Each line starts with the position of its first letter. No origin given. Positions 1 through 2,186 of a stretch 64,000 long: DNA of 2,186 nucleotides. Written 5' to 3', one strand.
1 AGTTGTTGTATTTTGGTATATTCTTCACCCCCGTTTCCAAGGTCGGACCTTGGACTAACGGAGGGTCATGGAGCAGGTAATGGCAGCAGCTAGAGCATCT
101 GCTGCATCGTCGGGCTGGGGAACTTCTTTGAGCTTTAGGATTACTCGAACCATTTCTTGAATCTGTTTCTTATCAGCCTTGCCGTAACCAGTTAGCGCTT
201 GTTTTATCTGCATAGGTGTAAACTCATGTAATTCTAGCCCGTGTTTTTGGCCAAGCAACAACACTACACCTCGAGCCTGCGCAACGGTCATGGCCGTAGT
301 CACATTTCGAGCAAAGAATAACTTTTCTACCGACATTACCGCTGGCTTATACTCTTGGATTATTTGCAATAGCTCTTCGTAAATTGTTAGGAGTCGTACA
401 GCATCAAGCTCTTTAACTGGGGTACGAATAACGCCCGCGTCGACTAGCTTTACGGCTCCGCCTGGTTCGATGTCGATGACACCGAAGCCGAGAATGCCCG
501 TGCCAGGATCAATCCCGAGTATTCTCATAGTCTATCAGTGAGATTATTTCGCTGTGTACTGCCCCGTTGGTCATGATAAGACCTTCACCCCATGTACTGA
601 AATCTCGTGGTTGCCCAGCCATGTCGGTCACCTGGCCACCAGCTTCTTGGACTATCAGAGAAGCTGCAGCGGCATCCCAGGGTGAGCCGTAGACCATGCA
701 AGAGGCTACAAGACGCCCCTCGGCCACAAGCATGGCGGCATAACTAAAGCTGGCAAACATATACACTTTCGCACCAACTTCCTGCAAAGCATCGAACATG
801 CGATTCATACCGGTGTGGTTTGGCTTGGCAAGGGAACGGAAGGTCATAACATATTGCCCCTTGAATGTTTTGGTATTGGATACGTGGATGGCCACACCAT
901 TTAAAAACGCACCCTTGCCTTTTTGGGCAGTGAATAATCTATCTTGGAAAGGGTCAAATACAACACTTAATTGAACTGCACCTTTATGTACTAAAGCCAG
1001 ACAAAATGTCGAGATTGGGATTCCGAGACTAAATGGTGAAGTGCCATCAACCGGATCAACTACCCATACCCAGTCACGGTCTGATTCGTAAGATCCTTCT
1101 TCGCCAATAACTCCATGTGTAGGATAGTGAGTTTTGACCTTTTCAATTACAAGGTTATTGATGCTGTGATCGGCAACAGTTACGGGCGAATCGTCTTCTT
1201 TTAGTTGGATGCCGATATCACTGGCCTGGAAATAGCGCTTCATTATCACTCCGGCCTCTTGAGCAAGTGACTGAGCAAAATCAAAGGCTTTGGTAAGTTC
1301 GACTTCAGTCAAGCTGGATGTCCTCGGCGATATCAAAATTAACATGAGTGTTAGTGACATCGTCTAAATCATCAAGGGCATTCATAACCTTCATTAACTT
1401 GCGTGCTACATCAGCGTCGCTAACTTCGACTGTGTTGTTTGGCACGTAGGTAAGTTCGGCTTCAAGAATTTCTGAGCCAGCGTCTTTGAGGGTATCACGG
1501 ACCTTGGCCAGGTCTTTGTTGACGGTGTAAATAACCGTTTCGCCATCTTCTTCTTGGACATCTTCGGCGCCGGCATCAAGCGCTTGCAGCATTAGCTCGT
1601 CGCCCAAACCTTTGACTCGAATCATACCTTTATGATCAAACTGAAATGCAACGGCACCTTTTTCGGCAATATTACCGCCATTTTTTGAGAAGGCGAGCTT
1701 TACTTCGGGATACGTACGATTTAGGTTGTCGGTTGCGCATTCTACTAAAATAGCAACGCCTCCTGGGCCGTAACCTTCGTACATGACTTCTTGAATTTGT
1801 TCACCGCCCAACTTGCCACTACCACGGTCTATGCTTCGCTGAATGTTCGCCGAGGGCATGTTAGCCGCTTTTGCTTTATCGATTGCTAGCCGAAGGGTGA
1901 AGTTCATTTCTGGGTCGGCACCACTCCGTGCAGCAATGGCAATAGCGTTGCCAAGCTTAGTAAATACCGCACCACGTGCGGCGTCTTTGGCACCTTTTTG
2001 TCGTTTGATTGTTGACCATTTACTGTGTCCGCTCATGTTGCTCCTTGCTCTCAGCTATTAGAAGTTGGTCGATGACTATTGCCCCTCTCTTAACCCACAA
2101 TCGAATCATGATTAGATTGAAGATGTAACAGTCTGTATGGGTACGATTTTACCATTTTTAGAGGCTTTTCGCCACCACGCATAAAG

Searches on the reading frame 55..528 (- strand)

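Call 68: search_protein_families(library=pfam, proteins=[window:55-528:-], max_evalue=0.001)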
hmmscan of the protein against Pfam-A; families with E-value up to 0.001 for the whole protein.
window:55-528:- (157 aa): 1 family
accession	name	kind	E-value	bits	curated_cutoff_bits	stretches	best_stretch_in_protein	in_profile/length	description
PF02075.23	RuvC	-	2.9e-50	170.4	22.2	1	3-151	1-147/148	Crossover junction endodeoxyribonuclease RuvC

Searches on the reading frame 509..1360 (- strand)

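Call 68: search_protein_families(library=pfam, proteins=[window:509-1360:-], max_evalue=0.001)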
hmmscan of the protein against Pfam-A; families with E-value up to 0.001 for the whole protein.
window:509-1360:- (283 aa): 1 family
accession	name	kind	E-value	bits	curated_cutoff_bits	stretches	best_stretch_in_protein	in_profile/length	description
PF00459.30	Inositol_P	-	5.8e-53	180.5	27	1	24-275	4-265/271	Inositol monophosphatase family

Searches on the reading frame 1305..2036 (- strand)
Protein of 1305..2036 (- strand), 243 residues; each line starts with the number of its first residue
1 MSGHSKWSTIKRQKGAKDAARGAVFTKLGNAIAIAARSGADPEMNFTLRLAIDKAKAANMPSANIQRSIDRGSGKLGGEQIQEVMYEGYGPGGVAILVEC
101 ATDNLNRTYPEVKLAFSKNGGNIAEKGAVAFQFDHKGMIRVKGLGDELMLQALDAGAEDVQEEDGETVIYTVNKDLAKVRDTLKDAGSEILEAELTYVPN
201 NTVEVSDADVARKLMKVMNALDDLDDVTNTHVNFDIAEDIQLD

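Call 68: search_protein_families(library=pfam, proteins=[window:1305-2036:-], max_evalue=0.001)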
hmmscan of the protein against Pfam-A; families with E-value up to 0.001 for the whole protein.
window:1305-2036:- (243 aa): 2 families
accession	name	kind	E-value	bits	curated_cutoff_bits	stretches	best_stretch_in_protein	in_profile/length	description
PF01709.26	Transcrip_reg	-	3.3e-54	183.4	27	1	82-234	2-160/160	TACO1/YebC second and third domain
PF20772.2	TACO1_YebC_N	-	3e-29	101.7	36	1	5-75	1-73/73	TACO1/YebC protein N-terminal domain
